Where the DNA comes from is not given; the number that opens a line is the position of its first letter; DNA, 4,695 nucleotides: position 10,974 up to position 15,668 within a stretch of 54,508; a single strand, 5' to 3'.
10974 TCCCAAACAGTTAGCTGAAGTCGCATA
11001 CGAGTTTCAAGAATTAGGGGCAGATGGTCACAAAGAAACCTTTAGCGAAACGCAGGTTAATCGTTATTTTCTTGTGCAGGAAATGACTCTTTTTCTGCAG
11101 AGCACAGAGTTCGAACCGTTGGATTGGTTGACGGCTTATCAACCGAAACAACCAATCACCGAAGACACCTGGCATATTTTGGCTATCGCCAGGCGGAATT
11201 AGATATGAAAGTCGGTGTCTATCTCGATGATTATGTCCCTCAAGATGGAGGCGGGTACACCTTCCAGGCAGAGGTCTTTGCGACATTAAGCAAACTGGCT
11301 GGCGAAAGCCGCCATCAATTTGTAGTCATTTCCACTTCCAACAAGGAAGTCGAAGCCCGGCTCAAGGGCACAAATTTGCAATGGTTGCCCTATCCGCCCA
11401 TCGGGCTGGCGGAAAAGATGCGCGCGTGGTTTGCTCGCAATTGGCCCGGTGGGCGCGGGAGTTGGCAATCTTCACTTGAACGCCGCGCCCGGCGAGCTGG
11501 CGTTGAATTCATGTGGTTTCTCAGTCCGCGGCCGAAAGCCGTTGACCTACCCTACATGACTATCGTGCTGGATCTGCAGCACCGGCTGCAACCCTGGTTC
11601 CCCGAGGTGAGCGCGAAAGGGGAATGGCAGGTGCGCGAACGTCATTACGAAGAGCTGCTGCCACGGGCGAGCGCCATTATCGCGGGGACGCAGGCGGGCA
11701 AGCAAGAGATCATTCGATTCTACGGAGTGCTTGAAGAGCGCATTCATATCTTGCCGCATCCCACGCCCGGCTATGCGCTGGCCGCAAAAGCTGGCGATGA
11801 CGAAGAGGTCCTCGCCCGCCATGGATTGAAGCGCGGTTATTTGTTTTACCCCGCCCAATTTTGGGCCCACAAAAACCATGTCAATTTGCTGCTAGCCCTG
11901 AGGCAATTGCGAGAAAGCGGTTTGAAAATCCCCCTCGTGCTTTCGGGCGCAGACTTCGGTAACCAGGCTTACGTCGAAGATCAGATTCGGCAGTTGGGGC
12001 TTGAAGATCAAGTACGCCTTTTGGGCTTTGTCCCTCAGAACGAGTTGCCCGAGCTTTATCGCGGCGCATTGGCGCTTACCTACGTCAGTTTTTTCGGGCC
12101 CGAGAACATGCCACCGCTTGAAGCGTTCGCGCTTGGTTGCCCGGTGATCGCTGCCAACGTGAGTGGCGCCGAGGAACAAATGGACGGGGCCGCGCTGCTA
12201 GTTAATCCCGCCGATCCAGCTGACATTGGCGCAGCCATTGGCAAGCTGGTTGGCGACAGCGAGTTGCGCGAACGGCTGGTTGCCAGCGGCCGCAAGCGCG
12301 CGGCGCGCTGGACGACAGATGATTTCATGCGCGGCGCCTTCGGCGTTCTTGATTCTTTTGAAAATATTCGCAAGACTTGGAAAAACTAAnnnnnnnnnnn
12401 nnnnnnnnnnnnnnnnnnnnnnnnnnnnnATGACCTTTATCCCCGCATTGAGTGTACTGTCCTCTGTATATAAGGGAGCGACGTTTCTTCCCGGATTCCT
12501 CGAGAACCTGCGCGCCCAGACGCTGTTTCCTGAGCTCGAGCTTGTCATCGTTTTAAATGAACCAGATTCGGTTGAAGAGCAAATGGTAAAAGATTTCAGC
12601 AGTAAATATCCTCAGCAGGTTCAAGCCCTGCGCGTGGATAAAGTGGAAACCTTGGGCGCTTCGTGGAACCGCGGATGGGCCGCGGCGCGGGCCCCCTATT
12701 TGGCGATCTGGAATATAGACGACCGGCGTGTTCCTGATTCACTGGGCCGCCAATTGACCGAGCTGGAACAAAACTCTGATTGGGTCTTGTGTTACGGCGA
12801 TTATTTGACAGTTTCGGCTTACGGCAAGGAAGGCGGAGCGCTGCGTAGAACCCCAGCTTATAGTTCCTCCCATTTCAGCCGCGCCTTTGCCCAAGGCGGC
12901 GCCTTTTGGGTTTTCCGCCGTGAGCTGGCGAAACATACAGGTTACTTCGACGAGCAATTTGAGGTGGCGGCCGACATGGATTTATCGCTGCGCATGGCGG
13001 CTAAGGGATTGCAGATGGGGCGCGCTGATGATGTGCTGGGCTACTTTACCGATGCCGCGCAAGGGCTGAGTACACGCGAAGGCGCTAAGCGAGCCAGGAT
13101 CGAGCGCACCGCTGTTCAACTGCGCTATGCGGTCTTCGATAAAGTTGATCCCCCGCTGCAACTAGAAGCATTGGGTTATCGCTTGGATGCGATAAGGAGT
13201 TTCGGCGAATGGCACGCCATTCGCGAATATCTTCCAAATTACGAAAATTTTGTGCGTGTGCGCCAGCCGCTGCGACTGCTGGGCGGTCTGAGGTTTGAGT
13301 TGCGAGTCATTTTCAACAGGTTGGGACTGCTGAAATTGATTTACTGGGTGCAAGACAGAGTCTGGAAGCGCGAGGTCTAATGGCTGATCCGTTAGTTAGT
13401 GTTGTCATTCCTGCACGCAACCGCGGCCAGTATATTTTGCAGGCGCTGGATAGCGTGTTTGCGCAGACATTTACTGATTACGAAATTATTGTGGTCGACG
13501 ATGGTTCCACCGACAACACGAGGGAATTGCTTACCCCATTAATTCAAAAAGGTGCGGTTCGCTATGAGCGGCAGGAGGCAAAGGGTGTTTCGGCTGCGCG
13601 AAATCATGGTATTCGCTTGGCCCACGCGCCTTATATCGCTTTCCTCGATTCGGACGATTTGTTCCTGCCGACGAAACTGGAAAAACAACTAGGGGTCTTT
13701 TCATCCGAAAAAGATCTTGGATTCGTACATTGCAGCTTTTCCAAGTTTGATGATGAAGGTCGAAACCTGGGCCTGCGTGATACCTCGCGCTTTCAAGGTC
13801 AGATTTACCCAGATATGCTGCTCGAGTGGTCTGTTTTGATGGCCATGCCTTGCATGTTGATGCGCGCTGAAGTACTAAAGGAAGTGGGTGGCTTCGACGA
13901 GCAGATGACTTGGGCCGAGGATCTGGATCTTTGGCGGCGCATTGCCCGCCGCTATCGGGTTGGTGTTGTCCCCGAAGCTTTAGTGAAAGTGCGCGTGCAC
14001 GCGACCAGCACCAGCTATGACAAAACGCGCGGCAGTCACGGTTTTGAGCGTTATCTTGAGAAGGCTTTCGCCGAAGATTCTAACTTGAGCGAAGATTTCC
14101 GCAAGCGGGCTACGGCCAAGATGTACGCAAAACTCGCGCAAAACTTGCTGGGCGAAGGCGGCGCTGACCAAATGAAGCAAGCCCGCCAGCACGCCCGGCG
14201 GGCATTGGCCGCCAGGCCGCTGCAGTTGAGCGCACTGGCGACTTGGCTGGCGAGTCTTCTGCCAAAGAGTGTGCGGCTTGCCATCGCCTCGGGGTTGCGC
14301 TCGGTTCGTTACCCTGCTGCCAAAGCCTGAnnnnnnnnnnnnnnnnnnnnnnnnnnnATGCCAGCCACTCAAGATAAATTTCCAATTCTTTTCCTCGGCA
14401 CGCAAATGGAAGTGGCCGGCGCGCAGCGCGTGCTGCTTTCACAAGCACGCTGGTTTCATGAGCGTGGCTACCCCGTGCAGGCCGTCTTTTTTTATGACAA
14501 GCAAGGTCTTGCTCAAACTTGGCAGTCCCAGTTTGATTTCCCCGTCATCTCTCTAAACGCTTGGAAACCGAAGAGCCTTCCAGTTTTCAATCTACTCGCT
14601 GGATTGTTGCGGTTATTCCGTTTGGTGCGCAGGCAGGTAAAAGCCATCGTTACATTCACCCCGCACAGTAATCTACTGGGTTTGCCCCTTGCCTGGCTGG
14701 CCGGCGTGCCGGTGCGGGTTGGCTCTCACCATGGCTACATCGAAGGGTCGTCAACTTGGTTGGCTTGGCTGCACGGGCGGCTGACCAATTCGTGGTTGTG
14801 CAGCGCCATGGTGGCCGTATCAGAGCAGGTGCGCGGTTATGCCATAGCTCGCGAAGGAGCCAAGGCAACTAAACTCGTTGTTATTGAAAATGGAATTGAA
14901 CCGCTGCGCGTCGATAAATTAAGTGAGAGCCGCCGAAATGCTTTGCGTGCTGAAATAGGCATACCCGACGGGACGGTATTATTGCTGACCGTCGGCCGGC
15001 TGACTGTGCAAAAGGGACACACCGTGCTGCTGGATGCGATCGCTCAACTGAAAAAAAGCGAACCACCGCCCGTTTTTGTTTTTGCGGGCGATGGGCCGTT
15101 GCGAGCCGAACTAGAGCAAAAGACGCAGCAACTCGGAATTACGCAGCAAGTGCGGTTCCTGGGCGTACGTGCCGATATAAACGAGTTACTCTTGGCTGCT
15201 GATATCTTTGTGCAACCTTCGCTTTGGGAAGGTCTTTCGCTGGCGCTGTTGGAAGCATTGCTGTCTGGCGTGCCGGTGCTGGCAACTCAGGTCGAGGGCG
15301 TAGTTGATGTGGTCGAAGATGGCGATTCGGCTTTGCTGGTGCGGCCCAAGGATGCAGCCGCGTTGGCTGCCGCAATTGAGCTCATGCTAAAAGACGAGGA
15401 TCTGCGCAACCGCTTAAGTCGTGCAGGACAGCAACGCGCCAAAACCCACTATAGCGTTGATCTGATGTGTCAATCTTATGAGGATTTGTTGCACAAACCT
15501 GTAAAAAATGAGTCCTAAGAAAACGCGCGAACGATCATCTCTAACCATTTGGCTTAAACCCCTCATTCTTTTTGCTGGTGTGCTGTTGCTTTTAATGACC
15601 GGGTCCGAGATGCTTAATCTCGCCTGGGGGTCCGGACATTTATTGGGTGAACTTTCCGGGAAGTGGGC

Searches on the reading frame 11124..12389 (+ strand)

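Call 8: search_protein_families(library=pfam, proteins=[window:11124-12389:+], max_evalue=0.0001)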
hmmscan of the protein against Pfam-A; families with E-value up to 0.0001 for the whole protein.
window:11124-12389:+ (421 aa): 4 families
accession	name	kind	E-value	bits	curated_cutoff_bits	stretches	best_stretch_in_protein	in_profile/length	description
PF00534.26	Glycos_transf_1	-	7.2e-26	91.2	26.4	1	236-392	14-172/172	Glycosyl transferases group 1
PF13692.12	Glyco_trans_1_4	-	4.1e-18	66.5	27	1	240-378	4-142/142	Glycosyl transferases group 1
PF13524.12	Glyco_trans_1_2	-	1.5e-06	28.6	25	1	259-395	6-132/144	Glycosyl transferase-like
PF13439.12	Glyco_transf_4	-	9.3e-05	23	28.5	0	157-212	109-164/170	Glycosyltransferase Family 4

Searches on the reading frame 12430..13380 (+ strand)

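Call 9: search_protein_families(library=pfam, proteins=[window:12430-13380:+], max_evalue=0.0001)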
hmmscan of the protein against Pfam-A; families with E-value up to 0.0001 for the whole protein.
window:12430-13380:+ (316 aa): 3 families
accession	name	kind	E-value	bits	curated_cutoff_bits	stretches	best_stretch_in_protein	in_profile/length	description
PF00535.33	Glycos_transf_2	-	5.3e-10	39.9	23.3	1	8-168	1-165/168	Glycosyl transferase family 2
PF13641.12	Glyco_tranf_2_3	-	1.7e-08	35.2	27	1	19-202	15-207/230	Glycosyltransferase like family 2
PF10111.15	Glyco_tranf_2_2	-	2e-05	24.7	27.3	0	25-194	17-204/276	Glycosyltransferase like family 2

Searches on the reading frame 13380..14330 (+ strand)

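Call 9: search_protein_families(library=pfam, proteins=[window:13380-14330:+], max_evalue=0.0001)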
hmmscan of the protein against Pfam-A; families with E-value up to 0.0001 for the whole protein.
window:13380-14330:+ (316 aa): 5 families
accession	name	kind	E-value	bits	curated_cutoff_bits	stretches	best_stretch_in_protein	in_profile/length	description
PF00535.33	Glycos_transf_2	-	9.6e-37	126.9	23.3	1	7-169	1-167/168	Glycosyl transferase family 2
PF10111.15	Glyco_tranf_2_2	-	4.1e-21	76.1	27.3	1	7-235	1-241/276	Glycosyltransferase like family 2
PF13641.12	Glyco_tranf_2_3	-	1.5e-19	71.3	27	1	6-213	3-220/230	Glycosyltransferase like family 2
PF13632.12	Glyco_trans_2_3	-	1.5e-09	38.4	27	1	85-301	1-184/198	Glycosyl transferase family group 2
PF13704.12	Glyco_tranf_2_4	-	3.5e-05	24.7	27.5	1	13-99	1-88/98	Glycosyl transferase family 2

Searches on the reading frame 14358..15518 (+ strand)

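Call 9: search_protein_families(library=pfam, proteins=[window:14358-15518:+], max_evalue=0.0001)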
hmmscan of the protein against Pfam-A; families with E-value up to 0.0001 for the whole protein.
window:14358-15518:+ (386 aa): 6 families
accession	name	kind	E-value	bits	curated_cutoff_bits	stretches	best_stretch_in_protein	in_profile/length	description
PF00534.26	Glycos_transf_1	-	6.1e-44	150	26.4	1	194-360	3-172/172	Glycosyl transferases group 1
PF13692.12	Glyco_trans_1_4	-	5.8e-37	127.6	27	1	208-346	3-142/142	Glycosyl transferases group 1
PF13579.12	Glyco_trans_4_4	-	3.1e-16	60.6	29.7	1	21-179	2-158/158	Glycosyl transferase 4-like domain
PF13439.12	Glyco_transf_4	-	1e-12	48.9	28.5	1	20-182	2-168/170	Glycosyltransferase Family 4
PF20706.3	GT4-conflict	-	5.9e-10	39.1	26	1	196-345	193-356/385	Family 4 Glycosyltransferase in conflict systems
PF13524.12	Glyco_trans_1_2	-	2.3e-08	34.5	25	1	272-368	38-136/144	Glycosyl transferase-like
